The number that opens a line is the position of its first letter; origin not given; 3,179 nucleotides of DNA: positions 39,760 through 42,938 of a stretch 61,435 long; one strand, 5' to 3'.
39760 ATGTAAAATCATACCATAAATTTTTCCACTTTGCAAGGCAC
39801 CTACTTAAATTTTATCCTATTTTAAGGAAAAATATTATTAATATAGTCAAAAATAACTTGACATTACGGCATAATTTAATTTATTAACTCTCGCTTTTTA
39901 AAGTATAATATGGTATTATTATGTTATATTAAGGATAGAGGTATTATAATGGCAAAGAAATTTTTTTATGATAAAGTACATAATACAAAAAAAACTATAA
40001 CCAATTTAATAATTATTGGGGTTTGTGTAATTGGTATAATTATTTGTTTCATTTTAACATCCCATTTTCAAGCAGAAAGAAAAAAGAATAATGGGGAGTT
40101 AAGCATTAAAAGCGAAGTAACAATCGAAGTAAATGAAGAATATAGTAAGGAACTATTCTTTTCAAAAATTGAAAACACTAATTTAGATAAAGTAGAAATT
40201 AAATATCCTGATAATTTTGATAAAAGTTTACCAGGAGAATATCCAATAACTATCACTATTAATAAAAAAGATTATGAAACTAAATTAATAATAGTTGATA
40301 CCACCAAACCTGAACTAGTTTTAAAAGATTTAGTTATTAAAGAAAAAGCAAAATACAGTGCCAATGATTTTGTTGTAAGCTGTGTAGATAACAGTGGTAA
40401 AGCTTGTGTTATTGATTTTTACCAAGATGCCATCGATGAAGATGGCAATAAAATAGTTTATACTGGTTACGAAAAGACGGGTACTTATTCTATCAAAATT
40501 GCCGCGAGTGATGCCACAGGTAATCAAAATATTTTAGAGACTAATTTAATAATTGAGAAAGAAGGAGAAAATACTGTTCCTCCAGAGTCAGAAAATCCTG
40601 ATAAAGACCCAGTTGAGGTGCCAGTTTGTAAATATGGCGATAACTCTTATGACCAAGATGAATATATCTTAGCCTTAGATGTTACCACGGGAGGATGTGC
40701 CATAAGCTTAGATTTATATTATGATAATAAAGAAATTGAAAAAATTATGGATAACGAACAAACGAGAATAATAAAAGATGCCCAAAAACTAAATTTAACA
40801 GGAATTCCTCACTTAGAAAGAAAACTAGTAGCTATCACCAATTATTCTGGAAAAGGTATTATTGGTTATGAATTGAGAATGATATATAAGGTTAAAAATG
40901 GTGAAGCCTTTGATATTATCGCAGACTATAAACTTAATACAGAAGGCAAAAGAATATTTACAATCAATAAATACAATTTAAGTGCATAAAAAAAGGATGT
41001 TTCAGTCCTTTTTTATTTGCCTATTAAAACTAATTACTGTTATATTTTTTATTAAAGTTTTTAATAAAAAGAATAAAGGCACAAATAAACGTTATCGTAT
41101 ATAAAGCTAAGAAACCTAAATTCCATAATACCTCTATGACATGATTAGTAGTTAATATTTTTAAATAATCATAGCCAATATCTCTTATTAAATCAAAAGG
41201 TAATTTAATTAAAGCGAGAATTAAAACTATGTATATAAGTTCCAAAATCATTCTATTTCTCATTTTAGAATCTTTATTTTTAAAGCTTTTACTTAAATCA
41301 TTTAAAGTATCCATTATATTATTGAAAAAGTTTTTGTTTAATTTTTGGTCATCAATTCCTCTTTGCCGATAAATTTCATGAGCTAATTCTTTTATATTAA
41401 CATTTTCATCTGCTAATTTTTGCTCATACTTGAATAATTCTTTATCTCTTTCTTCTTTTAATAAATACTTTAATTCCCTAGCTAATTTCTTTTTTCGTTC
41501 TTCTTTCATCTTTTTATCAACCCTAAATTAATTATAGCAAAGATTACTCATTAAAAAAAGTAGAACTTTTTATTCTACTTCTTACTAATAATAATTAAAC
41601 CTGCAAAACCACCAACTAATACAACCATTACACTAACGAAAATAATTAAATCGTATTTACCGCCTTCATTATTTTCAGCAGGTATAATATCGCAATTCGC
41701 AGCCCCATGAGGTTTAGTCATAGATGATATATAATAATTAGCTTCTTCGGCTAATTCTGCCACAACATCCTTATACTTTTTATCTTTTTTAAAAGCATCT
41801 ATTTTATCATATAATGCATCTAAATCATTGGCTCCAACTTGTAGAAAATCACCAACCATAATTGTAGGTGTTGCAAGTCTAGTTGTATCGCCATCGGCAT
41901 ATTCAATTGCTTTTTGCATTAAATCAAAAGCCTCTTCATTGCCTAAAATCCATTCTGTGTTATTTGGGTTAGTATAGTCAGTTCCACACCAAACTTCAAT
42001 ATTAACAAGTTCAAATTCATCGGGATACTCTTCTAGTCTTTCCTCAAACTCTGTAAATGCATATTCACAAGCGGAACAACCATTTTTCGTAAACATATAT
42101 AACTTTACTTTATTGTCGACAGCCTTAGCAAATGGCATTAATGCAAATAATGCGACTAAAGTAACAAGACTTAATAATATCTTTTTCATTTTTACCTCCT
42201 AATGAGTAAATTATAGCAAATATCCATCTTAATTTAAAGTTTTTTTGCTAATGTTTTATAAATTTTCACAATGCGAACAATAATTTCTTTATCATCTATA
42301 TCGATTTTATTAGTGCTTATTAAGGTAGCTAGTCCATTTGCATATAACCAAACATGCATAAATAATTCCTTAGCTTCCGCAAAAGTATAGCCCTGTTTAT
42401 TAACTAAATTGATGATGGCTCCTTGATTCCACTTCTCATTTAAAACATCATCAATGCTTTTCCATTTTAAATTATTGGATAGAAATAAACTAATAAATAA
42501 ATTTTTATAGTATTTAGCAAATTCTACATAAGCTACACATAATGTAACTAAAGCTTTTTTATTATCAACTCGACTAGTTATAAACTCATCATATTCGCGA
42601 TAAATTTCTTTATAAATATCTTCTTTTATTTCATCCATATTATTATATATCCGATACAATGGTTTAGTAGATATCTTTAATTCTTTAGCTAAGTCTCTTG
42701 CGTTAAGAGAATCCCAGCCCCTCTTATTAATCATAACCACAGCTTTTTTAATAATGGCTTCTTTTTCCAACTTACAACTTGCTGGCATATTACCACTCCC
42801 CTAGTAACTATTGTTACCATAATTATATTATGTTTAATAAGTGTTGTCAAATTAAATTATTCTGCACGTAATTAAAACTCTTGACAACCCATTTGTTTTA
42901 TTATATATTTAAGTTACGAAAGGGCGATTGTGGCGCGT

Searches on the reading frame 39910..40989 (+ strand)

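Call 37: search_protein_families(library=pfam, proteins=[window:39910-40989:+], max_evalue=0.01)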
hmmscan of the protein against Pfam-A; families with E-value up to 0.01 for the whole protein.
window:39910-40989:+ (359 aa): 1 family
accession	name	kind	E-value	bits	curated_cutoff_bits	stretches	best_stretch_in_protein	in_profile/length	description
PF18981.6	InlK_D3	-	0.002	18.6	25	0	67-121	6-62/75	Internalin K domain (D3/D4)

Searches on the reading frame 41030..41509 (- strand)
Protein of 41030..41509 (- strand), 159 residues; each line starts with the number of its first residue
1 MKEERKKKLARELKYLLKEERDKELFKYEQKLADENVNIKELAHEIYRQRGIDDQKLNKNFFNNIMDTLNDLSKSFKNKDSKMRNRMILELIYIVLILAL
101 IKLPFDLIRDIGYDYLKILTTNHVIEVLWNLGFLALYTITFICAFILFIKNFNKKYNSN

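Call 37: search_protein_families(library=pfam, proteins=[window:41030-41509:-], max_evalue=0.01)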
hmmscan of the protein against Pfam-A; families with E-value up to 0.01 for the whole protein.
window:41030-41509:- (159 aa): 1 family
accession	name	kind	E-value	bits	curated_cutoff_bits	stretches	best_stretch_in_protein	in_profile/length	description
PF20990.2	DUF2207_C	-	0.0032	17.6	33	1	6-153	51-189/247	Predicted membrane protein (DUF2207) C-terminal domain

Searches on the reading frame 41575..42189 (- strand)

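Call 37: search_protein_families(library=pfam, proteins=[window:41575-42189:-], max_evalue=0.01)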
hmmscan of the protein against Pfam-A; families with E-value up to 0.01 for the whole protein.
window:41575-42189:- (204 aa): 1 family
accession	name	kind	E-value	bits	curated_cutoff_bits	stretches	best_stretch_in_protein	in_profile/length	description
PF13098.12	Thioredoxin_2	-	0.0079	17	27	0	25-93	4-63/104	Thioredoxin-like domain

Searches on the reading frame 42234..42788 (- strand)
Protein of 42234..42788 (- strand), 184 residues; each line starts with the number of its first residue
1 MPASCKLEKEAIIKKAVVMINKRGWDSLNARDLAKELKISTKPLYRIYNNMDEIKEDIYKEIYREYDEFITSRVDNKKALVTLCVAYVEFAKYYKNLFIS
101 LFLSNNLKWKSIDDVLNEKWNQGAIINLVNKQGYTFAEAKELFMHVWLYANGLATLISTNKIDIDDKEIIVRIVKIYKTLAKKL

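Call 37: search_protein_families(library=pfam, proteins=[window:42234-42788:-], max_evalue=0.01)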
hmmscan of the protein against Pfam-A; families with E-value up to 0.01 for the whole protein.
window:42234-42788:- (184 aa): 1 family
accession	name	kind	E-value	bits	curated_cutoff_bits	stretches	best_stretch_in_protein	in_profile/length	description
PF00440.29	TetR_N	-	2.2e-05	24.6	24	1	12-54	1-43/47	Bacterial regulatory proteins, tetR family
